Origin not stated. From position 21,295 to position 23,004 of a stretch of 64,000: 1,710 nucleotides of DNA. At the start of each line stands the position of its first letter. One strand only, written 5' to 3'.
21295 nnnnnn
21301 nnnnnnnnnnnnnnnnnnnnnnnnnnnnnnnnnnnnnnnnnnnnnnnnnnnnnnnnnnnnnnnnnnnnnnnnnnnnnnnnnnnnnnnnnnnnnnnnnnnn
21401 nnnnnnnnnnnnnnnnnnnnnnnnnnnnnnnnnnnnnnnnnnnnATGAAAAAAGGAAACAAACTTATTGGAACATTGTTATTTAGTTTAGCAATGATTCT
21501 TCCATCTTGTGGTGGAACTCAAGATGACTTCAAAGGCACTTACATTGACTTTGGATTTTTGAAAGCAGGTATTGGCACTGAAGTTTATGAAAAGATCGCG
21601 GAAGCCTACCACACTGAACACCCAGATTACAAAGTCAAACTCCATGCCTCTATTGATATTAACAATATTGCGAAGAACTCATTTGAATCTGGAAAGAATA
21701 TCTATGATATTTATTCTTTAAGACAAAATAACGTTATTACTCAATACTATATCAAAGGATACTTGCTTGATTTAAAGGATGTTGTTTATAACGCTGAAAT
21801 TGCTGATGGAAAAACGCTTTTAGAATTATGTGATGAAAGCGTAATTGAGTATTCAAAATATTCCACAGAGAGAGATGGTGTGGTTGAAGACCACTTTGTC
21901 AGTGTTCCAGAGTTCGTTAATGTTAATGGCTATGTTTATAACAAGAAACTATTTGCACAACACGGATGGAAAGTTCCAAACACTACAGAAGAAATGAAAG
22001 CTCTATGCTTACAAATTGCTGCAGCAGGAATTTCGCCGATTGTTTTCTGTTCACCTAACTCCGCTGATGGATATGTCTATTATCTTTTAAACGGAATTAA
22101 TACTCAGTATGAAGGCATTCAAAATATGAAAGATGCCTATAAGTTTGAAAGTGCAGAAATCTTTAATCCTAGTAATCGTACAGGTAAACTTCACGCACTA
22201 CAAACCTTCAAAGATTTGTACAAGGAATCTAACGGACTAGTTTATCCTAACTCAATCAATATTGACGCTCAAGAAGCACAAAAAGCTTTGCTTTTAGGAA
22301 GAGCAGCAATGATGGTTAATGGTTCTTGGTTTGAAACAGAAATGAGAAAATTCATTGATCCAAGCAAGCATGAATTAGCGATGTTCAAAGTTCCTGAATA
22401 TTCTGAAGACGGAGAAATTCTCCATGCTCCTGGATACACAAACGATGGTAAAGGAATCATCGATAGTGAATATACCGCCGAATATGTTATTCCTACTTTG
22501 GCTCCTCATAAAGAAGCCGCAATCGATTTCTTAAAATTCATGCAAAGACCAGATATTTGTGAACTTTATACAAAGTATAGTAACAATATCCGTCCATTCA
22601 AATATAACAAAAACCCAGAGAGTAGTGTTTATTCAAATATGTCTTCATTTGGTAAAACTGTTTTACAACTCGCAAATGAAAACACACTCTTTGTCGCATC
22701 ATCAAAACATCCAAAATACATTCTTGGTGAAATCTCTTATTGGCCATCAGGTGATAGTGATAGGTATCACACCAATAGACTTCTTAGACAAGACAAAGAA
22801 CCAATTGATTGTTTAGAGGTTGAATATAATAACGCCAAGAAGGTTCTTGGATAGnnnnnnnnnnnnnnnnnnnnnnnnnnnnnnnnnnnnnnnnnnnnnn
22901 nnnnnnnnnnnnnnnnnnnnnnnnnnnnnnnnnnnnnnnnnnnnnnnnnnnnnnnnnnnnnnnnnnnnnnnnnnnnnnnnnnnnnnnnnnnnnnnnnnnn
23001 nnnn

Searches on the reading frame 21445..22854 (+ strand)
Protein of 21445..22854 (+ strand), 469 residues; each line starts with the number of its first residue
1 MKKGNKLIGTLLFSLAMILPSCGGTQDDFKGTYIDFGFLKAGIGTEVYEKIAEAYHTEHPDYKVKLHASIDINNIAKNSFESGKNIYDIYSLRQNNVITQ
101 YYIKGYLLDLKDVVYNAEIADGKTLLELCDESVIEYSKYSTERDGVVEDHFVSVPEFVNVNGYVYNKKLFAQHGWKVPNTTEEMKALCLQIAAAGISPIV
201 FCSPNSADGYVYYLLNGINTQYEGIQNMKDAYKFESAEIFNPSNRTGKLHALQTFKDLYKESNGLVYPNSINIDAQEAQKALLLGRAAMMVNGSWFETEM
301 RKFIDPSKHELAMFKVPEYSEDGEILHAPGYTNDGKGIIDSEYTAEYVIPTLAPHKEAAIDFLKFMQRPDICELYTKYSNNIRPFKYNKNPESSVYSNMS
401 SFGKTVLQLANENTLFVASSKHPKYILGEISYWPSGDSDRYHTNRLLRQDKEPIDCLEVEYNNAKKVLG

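Call 9: search_protein_families(library=pfam, proteins=[window:21445-22854:+], max_evalue=0.00001)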
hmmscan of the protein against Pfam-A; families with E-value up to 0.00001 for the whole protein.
window:21445-22854:+ (469 aa): 2 families
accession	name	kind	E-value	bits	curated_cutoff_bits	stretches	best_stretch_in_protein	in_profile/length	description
PF01547.30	SBP_bac_1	-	8.7e-24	85.5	26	1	45-370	5-304/307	Bacterial extracellular solute-binding protein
PF13416.11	SBP_bac_8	-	1.1e-14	55.4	27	1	50-381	1-258/279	Bacterial extracellular solute-binding protein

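Call 60: search_protein_families(library=ncbifam, proteins=[window:21445-22854:+], max_evalue=0.00001)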
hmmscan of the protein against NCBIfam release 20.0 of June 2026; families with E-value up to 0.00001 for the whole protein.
window:21445-22854:+ (469 aa): 2 families
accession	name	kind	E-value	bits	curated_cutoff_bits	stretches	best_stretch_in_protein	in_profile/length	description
TIGR03850.1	bind_CPR_0540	equivalog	1.1e-35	123.1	299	1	13-387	11-365/437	carbohydrate ABC transporter substrate-binding protein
TIGR03851.1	chitin_NgcE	equivalog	3.3e-27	95.5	399.65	1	40-386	48-371/450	N-acetylglucosamine/diacetylchitobiose ABC transporter substrate-binding protein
